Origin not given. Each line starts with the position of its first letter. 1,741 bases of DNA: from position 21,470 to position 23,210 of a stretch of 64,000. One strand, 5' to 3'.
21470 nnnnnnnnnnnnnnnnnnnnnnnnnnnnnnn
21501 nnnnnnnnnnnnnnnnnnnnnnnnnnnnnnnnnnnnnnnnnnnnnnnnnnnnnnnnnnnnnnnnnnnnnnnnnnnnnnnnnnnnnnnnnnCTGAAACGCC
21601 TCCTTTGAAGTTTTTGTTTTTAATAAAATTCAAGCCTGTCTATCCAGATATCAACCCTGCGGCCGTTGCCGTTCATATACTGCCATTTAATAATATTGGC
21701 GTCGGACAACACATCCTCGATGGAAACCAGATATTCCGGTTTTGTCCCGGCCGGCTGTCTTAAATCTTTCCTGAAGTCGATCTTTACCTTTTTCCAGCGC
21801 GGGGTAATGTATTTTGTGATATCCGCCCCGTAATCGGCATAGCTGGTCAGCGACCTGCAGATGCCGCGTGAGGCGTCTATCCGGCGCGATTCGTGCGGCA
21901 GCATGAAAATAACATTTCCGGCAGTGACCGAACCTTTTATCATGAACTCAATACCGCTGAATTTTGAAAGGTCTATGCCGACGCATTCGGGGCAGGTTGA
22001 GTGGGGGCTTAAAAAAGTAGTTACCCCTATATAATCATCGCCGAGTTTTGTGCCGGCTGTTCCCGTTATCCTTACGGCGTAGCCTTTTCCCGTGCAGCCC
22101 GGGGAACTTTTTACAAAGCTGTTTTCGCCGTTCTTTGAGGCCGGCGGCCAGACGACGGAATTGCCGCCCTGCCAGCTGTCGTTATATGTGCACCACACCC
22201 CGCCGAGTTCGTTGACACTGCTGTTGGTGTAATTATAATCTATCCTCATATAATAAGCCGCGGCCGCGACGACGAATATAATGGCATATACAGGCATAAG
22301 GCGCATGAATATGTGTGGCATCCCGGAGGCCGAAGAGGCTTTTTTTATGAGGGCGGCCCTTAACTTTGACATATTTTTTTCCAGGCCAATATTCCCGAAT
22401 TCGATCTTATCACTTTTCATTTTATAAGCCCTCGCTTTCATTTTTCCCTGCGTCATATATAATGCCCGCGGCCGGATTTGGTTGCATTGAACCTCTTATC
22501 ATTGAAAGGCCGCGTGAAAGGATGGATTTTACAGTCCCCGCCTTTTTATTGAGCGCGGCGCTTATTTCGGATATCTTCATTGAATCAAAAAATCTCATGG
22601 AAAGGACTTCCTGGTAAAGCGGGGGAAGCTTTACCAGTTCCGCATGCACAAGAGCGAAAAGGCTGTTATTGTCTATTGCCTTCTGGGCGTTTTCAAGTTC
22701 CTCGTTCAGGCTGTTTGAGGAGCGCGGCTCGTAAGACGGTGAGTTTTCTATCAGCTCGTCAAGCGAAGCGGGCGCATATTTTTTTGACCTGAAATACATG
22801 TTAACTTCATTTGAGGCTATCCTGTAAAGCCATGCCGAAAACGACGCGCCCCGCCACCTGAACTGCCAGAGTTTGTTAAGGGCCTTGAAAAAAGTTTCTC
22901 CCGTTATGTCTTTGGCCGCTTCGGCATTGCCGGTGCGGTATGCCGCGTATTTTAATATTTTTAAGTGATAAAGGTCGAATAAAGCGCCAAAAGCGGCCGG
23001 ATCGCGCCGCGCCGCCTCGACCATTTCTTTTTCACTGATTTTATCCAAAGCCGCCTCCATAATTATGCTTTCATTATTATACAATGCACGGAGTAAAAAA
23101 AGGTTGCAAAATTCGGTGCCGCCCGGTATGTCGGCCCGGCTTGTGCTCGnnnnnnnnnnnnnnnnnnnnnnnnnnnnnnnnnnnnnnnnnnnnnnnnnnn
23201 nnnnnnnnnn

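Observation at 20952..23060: ECF sigma factor with an anti-sigma factor whose extracytoplasmic sensor domain is duplicated as a free secreted protein next door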

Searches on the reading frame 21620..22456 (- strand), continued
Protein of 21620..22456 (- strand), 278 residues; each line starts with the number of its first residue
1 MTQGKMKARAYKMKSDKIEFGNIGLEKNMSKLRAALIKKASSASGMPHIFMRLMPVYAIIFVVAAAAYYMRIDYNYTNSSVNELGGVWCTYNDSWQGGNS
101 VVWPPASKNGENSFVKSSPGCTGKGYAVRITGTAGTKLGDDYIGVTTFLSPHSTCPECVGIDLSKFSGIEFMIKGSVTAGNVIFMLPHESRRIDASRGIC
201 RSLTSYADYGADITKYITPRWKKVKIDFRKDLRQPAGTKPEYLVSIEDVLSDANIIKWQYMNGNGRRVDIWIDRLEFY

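Call 20: fold_search(model_id=the predicted structure, library=pdb)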
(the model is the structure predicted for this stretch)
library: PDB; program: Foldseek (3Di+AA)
matches with E <= 10: 889; with E <= 0.001: 33
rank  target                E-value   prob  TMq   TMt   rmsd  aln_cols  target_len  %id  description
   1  1v0a                  3.0e-08  1.00  0.46  0.71   4.6       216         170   16  Family 11 Carbohydrate-Binding Module of cellulosomal cellulase Lic26A-Cel5E of Clostridium thermocellum (released 2005-01-12)
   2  6r3m_A                4.9e-08  1.00  0.46  0.69   4.6       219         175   18  Family 11 Carbohydrate-Binding Module from Clostridium thermocellum in complex with beta-1,3-1,4-mixed-linked tetrasac (released 2020-02-05)
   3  6r31_A                5.2e-08  1.00  0.45  0.70   4.6       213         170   18  Family 11 Carbohydrate-Binding Module from Clostridium thermocellum in complex with beta-1,3-1,4-mixed-linked tetrasac (released 2020-02-05)
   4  7zkq_A                9.4e-07  1.00  0.51  0.64   4.2       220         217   10  Early Pp module assembly intermediate of complex I (released 2022-11-23)
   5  1wzx_B                1.4e-06  1.00  0.40  0.60   5.4       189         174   16  Crystal Structure of Family 30 Carbohydrate Binding Module. (released 2005-03-22)
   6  1wzx_A                1.5e-06  1.00  0.44  0.66   5.7       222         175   14  Crystal Structure of Family 30 Carbohydrate Binding Module. (released 2005-03-22)
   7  7zkp_A                3.0e-06  1.00  0.45  0.56   4.4       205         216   11  Late assembly intermediate of the proximal proton pumping module of complex I with assembly factors NDUFAF1 and CIA84 (released 2022-11-23)
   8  2lro_MODEL_1_A        3.6e-06  1.00  0.44  0.67   5.3       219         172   18  Solution structure, dynamics and binding studies of CtCBM11 (released 2013-02-06)
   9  1wmx_A                2.4e-05  1.00  0.37  0.57   5.5       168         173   16  Crystal Structure of Family 30 Carbohydrate Binding Module (released 2004-08-03)
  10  2c24_A                2.5e-05  1.00  0.34  0.51   5.4       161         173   17  FAMILY 30 CARBOHYDRATE-BINDING MODULE OF CELLULOSOMAL CELLULASE CEL9D- CEL44B OF CLOSTRIDIUM THERMOCELLUM (released 2005-11-22)
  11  2c24_B                2.8e-05  1.00  0.37  0.56   4.8       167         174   17  FAMILY 30 CARBOHYDRATE-BINDING MODULE OF CELLULOSOMAL CELLULASE CEL9D- CEL44B OF CLOSTRIDIUM THERMOCELLUM (released 2005-11-22)
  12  7t7y                  2.8e-05  1.00  0.33  0.55   5.5       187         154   16  The crystal structure of family 8 carbohydrate-binding module from Dictyostelium discoideum complexed with iodine atoms (released 2022-04-20)
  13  2c26                  4.4e-05  1.00  0.37  0.40   6.7       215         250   10  Structural basis for the promiscuous specificity of the carbohydrate- binding modules from the beta-sandwich super famil (released 2005-10-18)
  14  1wmx_B                4.9e-05  1.00  0.38  0.52   4.8       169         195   16  Crystal Structure of Family 30 Carbohydrate Binding Module (released 2004-08-03)
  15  9cyn_C                1.0e-04  1.00  0.34  0.41   8.9       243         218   11  Flagellar filament sheath protein FlaA1 (released 2026-03-18)
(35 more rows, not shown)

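Call 32: search_protein_families(library=pfam, proteins=[L002:6901-9213:+, L021:6090-8387:+, L028:5934-8240:+], max_evalue=0.1)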
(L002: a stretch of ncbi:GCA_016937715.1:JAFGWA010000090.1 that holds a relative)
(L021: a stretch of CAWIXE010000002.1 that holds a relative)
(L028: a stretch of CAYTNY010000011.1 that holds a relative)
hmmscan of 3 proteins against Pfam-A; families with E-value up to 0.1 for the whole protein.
L002:6901-9213:+ (770 aa): 2 families
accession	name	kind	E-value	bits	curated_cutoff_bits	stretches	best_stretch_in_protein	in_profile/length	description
PF13620.12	CarboxypepD_reg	-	1.1e-10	42.1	32.3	1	190-260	1-77/82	Carboxypeptidase regulatory-like domain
PF13715.12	CarbopepD_reg_2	-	2.1e-05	24.9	32.2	1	191-250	1-63/88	CarboxypepD_reg-like domain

L021:6090-8387:+ (765 aa): 9 families
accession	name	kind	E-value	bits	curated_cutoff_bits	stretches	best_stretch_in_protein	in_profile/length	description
PF13620.12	CarboxypepD_reg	-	6.7e-11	42.8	32.3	1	193-261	1-76/82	Carboxypeptidase regulatory-like domain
PF13715.12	CarbopepD_reg_2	-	1e-10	41.9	32.2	1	194-262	1-72/88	CarboxypepD_reg-like domain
PF08308.17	PEGA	-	8.4e-05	22.8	20.8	1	205-260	8-61/71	PEGA domain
PF23591.1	CILP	-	0.0038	17.6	27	1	193-241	6-55/90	Cartilage intermediate layer protein 1-like domain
PF09212.16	CBM27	-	0.0066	17.1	20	0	59-117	37-93/173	Carbohydrate binding module 27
PF17189.10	Glyco_hydro_30C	-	0.022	15.3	22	0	665-705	5-45/65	Glycosyl hydrolase family 30 beta sandwich domain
PF15976.11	CooC_C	-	0.051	14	29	0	193-240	18-64/93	CS1-pili formation C-terminal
PF20495.3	DUF6727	-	0.061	13.6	22.3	0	668-749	14-94/152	Family of unknown function (DUF6727)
PF02018.23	CBM_4_9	-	0.072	13.9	25.9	0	38-99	8-64/136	Carbohydrate binding domain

L028:5934-8240:+ (768 aa): 8 families
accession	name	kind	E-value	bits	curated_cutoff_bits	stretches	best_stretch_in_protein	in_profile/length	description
PF13620.12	CarboxypepD_reg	-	2.3e-06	28.3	32.3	1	190-260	1-77/82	Carboxypeptidase regulatory-like domain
PF13715.12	CarbopepD_reg_2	-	4.7e-05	23.8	32.2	1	191-259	1-71/88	CarboxypepD_reg-like domain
PF09212.16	CBM27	-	0.00028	21.6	20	1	32-111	11-89/173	Carbohydrate binding module 27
PF03424.20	CBM_17_28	-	0.00055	20.4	25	1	33-142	3-114/176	Carbohydrate binding domain (family 17/28)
PF17189.10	Glyco_hydro_30C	-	0.0032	18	22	1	669-720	4-47/65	Glycosyl hydrolase family 30 beta sandwich domain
PF06964.18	Alpha-L-AF_C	-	0.0085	16.8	27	1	651-762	66-165/165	Alpha-L-arabinofuranosidase C-terminal domain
PF02018.23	CBM_4_9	-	0.012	16.4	25.9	1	35-135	8-99/136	Carbohydrate binding domain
PF17460.7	RP854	-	0.041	14.1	25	1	95-155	73-128/212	Uncharacterized protein RP854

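Call 49: search_protein_families(library=pfam, alignment_id=A1, max_evalue=1)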
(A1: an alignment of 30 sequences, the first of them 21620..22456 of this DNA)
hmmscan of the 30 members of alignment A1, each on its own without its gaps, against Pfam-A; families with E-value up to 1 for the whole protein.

A. member 1, window:21620-22456:- (278 aa): 0 families

B. families by the number of members that match (of 30 scanned): 7 families
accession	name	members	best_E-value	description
PF03425.19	CBM_11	3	0.0018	Carbohydrate binding domain (family 11)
PF24284.1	DUF7472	2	0.12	Family of unknown function (DUF7472)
PF16264.11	SatD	1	0.055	SatD family (SatD)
PF21582.3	CBM30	1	0.059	Carbohydrate binding domain 30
PF08547.18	CIA30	1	0.066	Complex I intermediate-associated protein 30 (CIA30)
PF00030.24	Crystall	1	0.15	Beta/Gamma crystallin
PF22965.1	INTS7_C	1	0.21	Integrator complex subunit 7, C-terminal domain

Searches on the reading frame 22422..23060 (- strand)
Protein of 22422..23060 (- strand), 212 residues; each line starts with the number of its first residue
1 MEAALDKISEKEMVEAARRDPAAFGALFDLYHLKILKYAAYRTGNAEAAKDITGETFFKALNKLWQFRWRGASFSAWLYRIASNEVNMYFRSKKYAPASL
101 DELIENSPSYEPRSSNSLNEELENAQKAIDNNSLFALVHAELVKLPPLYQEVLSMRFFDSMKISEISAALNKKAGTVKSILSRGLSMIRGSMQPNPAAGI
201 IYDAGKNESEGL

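Call 3: search_protein_families(library=pfam, proteins=[window:22422-23060:-], max_evalue=0.1)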
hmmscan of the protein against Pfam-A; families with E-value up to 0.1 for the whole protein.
window:22422-23060:- (212 aa): 3 families
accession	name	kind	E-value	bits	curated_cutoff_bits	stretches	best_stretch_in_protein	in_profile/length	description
PF04542.20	Sigma70_r2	-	3.2e-13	49.7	24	1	27-94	1-69/71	Sigma-70 region 2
PF08281.18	Sigma70_r4_2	-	2.4e-11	43.5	25.7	1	138-186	4-52/54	Sigma-70, region 4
PF04545.22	Sigma70_r4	-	6.5e-09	35.6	24.1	1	142-189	2-49/50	Sigma-70, region 4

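Call 6: search_protein_families(library=ncbifam, proteins=[window:22422-23060:-], max_evalue=0.1)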
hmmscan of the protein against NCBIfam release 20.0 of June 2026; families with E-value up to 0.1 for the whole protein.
window:22422-23060:- (212 aa): 81 families (the best 25 are shown)
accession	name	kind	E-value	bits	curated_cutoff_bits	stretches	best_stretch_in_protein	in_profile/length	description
TIGR02952.1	Sig70_famx2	equivalog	1.7e-32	112.7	206.45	1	16-189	5-167/170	ECF subfamily RNA polymerase sigma factor, BldN family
NF007223.0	PRK09641.1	equivalog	2.1e-23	83.1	209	1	6-193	2-185/187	RNA polymerase sigma factor SigW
TIGR02937.1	sigma70-ECF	superfamily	2.3e-22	79.4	42.9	1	23-189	2-162/165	sigma-70 family RNA polymerase sigma factor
TIGR02985.1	Sig70_bacteroi1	subfamily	6.7e-21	75.2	126.4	1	23-191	2-161/162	RNA polymerase sigma-70 factor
TIGR02948.1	SigW_bacill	equivalog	2.2e-20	73.5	243.1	1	6-192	2-184/187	RNA polymerase sigma factor SigW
NF007216.0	PRK09638.1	equivalog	4.9e-20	72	194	1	8-193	3-175/180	RNA polymerase sigma factor SigY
NF009166.1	PRK12513.1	equivalog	1.2e-17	64.3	206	1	10-191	10-185/193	RNA polymerase sigma factor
NF008888.0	PRK11922.1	equivalog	3.8e-17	62.7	204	1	8-193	15-197/231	RNA polymerase sigma factor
NF006930.0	PRK09415.1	subfamily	9.1e-17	61.5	198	1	24-193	18-176/179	RNA polymerase factor sigma C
TIGR02950.1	SigM_subfam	subfamily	4.7e-16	59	147.95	1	27-185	5-151/159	RNA polymerase sigma factor, SigM family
NF058625.1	sigma_PG0214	equivalog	6.1e-16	58.6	130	1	27-193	9-162/170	GFO_1088 family ECF-type sigma factor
TIGR02989.1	Sig-70_gvs1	subfamily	3.5e-15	56.3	124.55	1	23-183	2-149/158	RNA polymerase sigma-70 factor, Rhodopirellula/Verrucomicrobium family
TIGR02939.1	RpoE_Sigma70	equivalog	3.6e-15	56.5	236.15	1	11-194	8-188/190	RNA polymerase sigma factor RpoE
NF004113.0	PRK05602.1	equivalog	5.3e-15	55.6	208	1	13-195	36-204/211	RNA polymerase sigma factor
NF053879.1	RNAPolSigSigVBac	equivalog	6.8e-15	55.1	190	1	43-193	25-156/160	RNA polymerase sigma factor SigV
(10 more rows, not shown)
